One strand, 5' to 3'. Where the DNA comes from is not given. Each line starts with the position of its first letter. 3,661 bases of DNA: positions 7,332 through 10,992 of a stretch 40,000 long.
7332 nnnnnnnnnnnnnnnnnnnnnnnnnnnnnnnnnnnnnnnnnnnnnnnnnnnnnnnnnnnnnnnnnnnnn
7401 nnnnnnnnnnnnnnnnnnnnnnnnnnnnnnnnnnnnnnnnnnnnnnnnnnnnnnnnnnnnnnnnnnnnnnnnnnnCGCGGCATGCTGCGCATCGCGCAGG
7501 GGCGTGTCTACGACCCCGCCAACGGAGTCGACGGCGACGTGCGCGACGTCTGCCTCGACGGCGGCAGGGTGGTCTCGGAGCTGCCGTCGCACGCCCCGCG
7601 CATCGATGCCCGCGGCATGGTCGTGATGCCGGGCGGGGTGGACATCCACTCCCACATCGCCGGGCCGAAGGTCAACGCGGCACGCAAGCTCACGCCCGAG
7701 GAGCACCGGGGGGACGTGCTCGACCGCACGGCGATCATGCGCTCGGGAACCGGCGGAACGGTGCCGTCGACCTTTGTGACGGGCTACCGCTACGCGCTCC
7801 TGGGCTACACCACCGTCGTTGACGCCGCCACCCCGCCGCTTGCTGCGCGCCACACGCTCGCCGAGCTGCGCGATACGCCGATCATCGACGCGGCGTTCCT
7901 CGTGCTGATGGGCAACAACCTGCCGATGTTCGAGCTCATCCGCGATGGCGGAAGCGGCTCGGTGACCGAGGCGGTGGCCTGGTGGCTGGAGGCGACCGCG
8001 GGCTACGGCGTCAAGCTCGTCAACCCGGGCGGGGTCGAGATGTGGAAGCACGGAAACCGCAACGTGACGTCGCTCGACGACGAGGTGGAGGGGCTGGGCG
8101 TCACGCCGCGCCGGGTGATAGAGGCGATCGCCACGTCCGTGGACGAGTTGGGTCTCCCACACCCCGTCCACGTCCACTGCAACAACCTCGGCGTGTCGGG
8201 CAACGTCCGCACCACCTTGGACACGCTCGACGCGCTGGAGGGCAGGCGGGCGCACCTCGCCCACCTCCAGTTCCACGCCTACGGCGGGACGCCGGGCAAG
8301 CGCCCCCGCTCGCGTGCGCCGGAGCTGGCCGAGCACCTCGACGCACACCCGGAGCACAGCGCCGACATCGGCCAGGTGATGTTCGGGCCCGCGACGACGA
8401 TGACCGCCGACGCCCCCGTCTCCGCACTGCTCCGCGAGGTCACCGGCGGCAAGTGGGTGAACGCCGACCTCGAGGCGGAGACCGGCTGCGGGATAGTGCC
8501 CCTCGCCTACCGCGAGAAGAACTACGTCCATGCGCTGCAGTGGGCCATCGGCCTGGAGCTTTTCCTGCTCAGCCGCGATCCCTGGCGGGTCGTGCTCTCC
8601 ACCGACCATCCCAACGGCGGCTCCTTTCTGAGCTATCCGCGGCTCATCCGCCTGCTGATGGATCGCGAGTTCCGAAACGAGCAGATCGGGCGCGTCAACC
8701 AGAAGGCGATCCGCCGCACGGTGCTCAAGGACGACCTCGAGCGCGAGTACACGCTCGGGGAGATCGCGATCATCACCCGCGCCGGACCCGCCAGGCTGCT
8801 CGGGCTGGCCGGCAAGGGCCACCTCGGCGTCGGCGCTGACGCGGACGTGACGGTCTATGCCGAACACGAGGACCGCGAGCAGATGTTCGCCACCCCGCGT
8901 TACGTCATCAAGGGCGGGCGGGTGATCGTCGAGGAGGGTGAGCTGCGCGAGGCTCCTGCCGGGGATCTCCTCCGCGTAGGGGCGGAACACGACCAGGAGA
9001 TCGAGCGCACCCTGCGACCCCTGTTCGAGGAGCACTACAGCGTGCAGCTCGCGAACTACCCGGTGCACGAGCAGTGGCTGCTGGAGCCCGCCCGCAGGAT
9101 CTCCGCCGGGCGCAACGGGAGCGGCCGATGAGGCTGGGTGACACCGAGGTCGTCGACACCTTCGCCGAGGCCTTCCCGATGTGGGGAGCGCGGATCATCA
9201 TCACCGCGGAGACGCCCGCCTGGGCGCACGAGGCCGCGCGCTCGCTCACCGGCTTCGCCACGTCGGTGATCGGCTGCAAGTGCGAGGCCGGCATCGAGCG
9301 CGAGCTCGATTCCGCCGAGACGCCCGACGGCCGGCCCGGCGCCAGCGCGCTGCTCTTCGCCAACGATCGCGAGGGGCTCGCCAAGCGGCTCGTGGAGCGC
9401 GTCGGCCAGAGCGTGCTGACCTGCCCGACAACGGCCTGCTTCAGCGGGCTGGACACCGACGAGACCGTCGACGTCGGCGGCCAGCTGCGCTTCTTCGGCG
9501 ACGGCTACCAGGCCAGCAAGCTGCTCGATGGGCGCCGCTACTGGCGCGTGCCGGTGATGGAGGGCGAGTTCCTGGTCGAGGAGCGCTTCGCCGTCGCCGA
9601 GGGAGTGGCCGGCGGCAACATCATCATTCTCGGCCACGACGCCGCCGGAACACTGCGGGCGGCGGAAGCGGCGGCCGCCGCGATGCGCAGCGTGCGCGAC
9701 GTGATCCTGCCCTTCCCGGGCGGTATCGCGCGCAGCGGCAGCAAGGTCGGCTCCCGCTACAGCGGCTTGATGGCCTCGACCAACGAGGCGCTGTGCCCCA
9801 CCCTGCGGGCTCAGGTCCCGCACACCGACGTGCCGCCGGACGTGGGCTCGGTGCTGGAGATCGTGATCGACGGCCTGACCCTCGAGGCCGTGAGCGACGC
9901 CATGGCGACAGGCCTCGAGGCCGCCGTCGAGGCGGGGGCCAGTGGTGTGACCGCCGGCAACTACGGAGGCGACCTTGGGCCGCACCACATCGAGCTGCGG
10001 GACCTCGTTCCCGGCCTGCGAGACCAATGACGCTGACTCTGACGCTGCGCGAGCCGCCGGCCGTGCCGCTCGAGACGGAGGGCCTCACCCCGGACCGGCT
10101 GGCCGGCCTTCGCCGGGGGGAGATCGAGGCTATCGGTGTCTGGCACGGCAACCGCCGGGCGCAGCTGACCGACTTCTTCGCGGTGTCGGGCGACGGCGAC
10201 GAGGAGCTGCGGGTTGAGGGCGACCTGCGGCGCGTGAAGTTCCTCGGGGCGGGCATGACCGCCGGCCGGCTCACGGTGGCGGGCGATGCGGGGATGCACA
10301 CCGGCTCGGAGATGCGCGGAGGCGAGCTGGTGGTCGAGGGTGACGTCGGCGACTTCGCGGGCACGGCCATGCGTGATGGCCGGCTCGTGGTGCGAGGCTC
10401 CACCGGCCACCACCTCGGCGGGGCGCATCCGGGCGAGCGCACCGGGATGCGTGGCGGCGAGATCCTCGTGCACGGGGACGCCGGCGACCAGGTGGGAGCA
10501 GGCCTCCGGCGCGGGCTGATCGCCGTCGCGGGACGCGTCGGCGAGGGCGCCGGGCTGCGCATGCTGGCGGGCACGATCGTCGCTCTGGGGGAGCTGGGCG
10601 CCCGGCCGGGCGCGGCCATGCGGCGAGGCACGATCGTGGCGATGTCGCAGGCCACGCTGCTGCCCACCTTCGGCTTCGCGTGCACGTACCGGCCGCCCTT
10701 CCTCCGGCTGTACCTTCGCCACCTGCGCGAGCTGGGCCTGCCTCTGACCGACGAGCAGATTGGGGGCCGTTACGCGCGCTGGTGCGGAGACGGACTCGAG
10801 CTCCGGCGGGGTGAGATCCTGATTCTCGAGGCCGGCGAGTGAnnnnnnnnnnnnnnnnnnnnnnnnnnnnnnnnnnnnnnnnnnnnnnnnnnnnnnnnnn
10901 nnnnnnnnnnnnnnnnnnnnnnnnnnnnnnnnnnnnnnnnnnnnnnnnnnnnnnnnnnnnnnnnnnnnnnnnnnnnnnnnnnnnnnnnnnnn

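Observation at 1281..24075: Self-contained archaeal-type H4MPT/methanofuran C1 module in an actinobacterium-like background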

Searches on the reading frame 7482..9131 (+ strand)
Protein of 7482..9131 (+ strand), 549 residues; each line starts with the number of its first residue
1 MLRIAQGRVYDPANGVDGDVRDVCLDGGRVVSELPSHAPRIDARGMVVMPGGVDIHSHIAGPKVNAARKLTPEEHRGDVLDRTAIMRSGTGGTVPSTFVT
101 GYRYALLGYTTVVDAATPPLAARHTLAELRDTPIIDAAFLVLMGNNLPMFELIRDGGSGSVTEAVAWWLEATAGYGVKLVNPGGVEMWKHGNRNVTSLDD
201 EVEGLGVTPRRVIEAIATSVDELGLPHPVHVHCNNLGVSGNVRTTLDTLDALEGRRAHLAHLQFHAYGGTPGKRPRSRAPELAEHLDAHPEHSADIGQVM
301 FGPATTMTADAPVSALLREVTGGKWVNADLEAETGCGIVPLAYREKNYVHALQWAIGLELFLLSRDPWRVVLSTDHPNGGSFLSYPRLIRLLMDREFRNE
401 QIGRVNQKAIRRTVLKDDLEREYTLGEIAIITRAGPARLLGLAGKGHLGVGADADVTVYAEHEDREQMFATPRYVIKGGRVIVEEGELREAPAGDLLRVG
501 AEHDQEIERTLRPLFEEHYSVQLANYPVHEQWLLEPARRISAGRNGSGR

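Call 5: search_protein_families(library=pfam, proteins=[window:7482-9131:+], max_evalue=0.01)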
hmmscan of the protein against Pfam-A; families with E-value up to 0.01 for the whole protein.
window:7482-9131:+ (549 aa): 2 families
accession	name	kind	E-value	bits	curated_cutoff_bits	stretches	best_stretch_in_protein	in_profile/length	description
PF07969.17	Amidohydro_3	-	2.6e-51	176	29.7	1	41-483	3-472/472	Amidohydrolase family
PF01979.26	Amidohydro_1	-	3.3e-05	23.7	25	0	370-466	245-325/345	Amidohydrolase family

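Call 9: search_protein_families(library=ncbifam, proteins=[window:7482-9131:+], max_evalue=0.001)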
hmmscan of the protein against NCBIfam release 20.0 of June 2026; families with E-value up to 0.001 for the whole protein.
window:7482-9131:+ (549 aa): 29 families (the best 25 are shown)
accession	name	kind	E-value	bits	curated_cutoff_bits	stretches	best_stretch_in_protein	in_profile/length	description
TIGR03121.1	one_C_dehyd_A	equivalog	2.4e-207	689.6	392.75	1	2-534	2-553/556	formylmethanofuran dehydrogenase subunit A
NF042911.1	FMH_DH_FwdA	exception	1.6e-167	558.4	950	1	4-534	4-559/569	tungsten-dependent formylmethanofuran dehydrogenase subunit FwdA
NF006560.0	PRK09061.1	subfamily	9.4e-13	47.3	340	1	4-60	30-88/517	amidohydrolase family protein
NF006689.0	PRK09237.1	equivalog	1.4e-12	46.9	371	1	3-59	6-66/383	amidohydrolase/deacetylase family metallohydrolase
NF009941.0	PRK13404.1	subfamily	2.4e-11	43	647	1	7-63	11-67/478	dihydropyrimidinase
TIGR03178.1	allantoinase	equivalog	3e-09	36.2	357.85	1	413-463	337-387/441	allantoinase AllB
NF004839.0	PRK06189.1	equivalog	1.5e-08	33.8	631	1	414-469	343-403/451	allantoinase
NF002668.0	PRK02382.1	equivalog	2.8e-08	32.9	452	0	17-64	10-62/436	dihydroorotase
NF005791.0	PRK07627.1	equivalog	1e-07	31.3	442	1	2-65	3-70/425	dihydroorotase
NF006839.0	PRK09357.1-4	equivalog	2.5e-07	29.7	576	1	1-62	1-65/422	dihydroorotase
TIGR02033.1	D-hydantoinase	equivalog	2.9e-07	29.8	393.25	1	21-64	17-65/454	dihydropyrimidinase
NF006559.0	PRK09060.1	equivalog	1.2e-06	27.1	482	0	425-459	346-380/444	dihydroorotase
NF006845.0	PRK09357.2-6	equivalog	2.8e-06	26.3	728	1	4-66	5-71/428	dihydroorotase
TIGR01975.1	isoAsp_dipep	equivalog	9.8e-06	25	331.25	0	411-484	316-385/389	beta-aspartyl-peptidase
NF009060.0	PRK12394.1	equivalog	1.8e-05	23.7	442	0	4-59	7-65/381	metallo-dependent hydrolase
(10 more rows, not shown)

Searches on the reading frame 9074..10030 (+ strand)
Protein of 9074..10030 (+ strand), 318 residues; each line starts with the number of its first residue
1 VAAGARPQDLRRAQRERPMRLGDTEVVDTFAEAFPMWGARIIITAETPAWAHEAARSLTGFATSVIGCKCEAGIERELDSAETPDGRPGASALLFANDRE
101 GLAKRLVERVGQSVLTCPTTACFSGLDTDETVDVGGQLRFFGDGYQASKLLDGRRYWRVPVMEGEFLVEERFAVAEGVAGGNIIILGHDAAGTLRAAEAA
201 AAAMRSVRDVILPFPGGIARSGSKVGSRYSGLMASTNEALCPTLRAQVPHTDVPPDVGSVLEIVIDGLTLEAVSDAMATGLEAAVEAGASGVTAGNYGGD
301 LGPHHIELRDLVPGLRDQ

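Call 5: search_protein_families(library=pfam, proteins=[window:9074-10030:+], max_evalue=0.01)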
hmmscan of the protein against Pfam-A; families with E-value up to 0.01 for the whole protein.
window:9074-10030:+ (318 aa): 2 families
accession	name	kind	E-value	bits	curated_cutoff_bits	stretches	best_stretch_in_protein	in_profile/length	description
PF01913.23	FTR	-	8.3e-60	201.3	27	1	19-161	1-142/142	Formylmethanofuran-tetrahydromethanopterin formyltransferase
PF02741.20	FTR_C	-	6.7e-58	195.4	25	1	164-311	1-149/149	FTR, proximal lobe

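Call 9: search_protein_families(library=ncbifam, proteins=[window:9074-10030:+], max_evalue=0.001)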
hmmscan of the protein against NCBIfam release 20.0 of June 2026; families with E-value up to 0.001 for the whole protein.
window:9074-10030:+ (318 aa): 2 families
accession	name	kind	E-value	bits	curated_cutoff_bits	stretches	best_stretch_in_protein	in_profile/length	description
NF002554.0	PRK02114.1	subfamily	1.2e-128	428.8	297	1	20-312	2-296/297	formylmethanofuran--tetrahydromethanopterin N-formyltransferase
TIGR03119.1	one_C_fhcD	equivalog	5.8e-122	406.7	292.6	1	26-311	1-288/288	formylmethanofuran--tetrahydromethanopterin N-formyltransferase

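Call 52: search_solved_structures(query=window:9074-10030:+, show_alignments=0, max_evalue=0.00001)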
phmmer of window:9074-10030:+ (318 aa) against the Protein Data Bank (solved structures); distinct sequences matched with E-value up to 0.00001: 4.
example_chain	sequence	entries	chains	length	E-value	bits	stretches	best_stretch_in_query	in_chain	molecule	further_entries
6s6y_D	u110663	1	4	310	5.7e-95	321.7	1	21-312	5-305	Formylmethanofuran--tetrahydromethanopterin formyltransferase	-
1m5s_A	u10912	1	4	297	1.9e-81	277.3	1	20-311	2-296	Formylmethanofuran--tetrahydromethanopterin formyltransferase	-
1m5h_A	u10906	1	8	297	4.5e-79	269.5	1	19-311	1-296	Formylmethanofuran--tetrahydromethanopterin formyltransferase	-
1ftr_A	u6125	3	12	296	1.8e-78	267.6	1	20-311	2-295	FORMYLMETHANOFURAN:TETRAHYDROMETHANOPTERIN FORMYLTRANSFERASE | Formylmethanofuran--tetrahydromethanopterin formyltransferase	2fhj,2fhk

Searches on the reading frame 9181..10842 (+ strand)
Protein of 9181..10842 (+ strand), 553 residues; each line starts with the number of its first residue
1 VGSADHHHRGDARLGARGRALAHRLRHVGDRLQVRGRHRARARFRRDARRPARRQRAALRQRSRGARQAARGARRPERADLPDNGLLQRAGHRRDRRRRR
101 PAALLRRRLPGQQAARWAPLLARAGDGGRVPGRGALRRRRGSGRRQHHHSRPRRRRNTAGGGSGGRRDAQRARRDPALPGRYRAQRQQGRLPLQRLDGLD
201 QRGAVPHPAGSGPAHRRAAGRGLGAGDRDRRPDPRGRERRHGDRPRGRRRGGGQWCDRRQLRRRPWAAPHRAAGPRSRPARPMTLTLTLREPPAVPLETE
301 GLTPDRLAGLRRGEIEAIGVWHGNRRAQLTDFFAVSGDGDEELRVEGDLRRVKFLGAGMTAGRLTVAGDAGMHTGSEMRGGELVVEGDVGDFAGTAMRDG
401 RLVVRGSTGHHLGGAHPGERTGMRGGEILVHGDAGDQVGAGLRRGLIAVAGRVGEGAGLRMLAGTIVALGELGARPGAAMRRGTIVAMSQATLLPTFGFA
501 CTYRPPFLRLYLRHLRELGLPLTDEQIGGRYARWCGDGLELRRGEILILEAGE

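Call 5: search_protein_families(library=pfam, proteins=[window:9181-10842:+], max_evalue=0.01)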
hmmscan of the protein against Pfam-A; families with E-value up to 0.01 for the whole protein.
window:9181-10842:+ (553 aa): 1 family
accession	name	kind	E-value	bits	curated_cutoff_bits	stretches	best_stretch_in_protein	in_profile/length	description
PF01493.24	GXGXG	-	3.1e-09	37.1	32.5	2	357-413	97-152/190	GXGXG motif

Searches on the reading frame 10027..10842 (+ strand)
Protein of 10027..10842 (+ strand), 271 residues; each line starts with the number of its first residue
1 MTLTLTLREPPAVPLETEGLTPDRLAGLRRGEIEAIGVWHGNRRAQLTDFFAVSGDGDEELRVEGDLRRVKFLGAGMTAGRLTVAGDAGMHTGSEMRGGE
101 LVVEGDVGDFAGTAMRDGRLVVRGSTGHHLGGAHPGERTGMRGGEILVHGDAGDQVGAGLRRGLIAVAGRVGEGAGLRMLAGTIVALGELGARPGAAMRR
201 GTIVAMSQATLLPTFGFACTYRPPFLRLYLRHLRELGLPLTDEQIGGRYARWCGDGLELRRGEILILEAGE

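Call 9: search_protein_families(library=ncbifam, proteins=[window:10027-10842:+], max_evalue=0.001)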
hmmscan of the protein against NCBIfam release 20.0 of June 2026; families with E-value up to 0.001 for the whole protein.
window:10027-10842:+ (271 aa): 2 families
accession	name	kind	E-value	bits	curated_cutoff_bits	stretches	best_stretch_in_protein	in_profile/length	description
TIGR03122.1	one_C_dehyd_C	equivalog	1.2e-77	260.7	130.65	1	3-266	1-260/260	formylmethanofuran dehydrogenase subunit C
NF042910.1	FMH_DH_FwdC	exception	1.5e-48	165.2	340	1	3-230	2-233/271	tungsten-dependent formylmethanofuran dehydrogenase subunit FwdC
